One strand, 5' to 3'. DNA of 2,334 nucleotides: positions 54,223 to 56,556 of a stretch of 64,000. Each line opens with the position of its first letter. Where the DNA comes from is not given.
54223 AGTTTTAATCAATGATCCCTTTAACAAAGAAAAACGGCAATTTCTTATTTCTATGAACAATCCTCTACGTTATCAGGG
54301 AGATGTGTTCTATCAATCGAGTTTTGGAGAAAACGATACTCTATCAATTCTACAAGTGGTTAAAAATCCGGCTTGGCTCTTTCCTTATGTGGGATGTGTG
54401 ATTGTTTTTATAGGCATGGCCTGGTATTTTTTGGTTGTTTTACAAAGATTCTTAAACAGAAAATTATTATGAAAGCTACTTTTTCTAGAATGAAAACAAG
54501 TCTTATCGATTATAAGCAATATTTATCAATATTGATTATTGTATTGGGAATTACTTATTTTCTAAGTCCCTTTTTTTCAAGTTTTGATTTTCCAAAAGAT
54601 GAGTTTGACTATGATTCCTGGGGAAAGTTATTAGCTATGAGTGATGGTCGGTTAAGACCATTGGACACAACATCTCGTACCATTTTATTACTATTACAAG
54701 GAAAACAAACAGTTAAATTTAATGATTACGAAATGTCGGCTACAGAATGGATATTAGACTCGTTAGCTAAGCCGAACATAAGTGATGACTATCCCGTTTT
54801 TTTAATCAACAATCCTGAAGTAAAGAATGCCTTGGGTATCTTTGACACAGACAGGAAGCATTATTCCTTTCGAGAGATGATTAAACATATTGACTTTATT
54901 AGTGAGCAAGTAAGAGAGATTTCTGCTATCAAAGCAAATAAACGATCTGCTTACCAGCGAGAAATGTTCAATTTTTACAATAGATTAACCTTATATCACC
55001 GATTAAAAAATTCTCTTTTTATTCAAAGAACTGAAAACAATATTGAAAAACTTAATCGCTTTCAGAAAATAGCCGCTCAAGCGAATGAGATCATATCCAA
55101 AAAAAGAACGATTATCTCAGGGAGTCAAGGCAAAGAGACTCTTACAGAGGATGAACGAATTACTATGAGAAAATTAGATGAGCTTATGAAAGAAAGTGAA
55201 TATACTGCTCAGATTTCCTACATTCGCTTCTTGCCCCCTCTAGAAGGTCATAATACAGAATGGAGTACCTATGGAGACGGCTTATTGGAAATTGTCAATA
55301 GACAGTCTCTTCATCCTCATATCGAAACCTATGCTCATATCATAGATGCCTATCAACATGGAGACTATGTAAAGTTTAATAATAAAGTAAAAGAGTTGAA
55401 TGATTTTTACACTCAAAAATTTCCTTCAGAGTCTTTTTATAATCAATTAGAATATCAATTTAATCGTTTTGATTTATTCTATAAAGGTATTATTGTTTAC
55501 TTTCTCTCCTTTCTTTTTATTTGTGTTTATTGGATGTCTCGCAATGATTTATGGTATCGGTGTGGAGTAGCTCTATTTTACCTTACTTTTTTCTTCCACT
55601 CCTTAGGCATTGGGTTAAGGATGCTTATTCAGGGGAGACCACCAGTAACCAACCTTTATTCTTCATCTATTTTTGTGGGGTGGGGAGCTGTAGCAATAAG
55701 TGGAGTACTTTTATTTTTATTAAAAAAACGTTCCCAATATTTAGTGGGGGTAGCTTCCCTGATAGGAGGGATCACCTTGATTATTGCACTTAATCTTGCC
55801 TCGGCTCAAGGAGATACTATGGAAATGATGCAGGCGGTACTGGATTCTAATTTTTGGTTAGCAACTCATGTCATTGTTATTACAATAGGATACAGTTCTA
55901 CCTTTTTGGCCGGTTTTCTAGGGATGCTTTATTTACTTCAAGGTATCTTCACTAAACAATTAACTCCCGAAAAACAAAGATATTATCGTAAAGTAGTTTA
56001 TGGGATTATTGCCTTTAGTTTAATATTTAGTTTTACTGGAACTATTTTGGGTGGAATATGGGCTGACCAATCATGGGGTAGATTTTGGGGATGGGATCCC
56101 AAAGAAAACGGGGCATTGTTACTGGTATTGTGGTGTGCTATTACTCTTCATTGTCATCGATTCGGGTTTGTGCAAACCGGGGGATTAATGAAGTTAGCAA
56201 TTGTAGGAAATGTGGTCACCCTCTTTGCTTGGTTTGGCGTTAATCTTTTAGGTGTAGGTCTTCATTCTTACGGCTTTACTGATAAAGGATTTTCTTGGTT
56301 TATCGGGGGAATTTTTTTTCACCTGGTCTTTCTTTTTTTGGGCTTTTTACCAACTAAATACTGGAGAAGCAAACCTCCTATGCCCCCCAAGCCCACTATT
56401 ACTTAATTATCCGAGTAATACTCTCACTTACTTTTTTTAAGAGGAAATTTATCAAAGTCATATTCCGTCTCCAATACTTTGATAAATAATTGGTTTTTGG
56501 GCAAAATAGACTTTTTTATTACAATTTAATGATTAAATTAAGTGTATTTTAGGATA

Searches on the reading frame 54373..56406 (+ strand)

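Call 34: search_protein_families(library=pfam, proteins=[window:54373-56406:+], max_evalue=0.0001)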
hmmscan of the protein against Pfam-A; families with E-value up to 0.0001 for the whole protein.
window:54373-56406:+ (677 aa): 1 family
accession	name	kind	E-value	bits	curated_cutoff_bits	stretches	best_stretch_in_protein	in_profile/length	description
PF01578.25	Cytochrom_C_asm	-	1.1e-23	84.4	29.9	1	426-631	2-212/212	Cytochrome C assembly protein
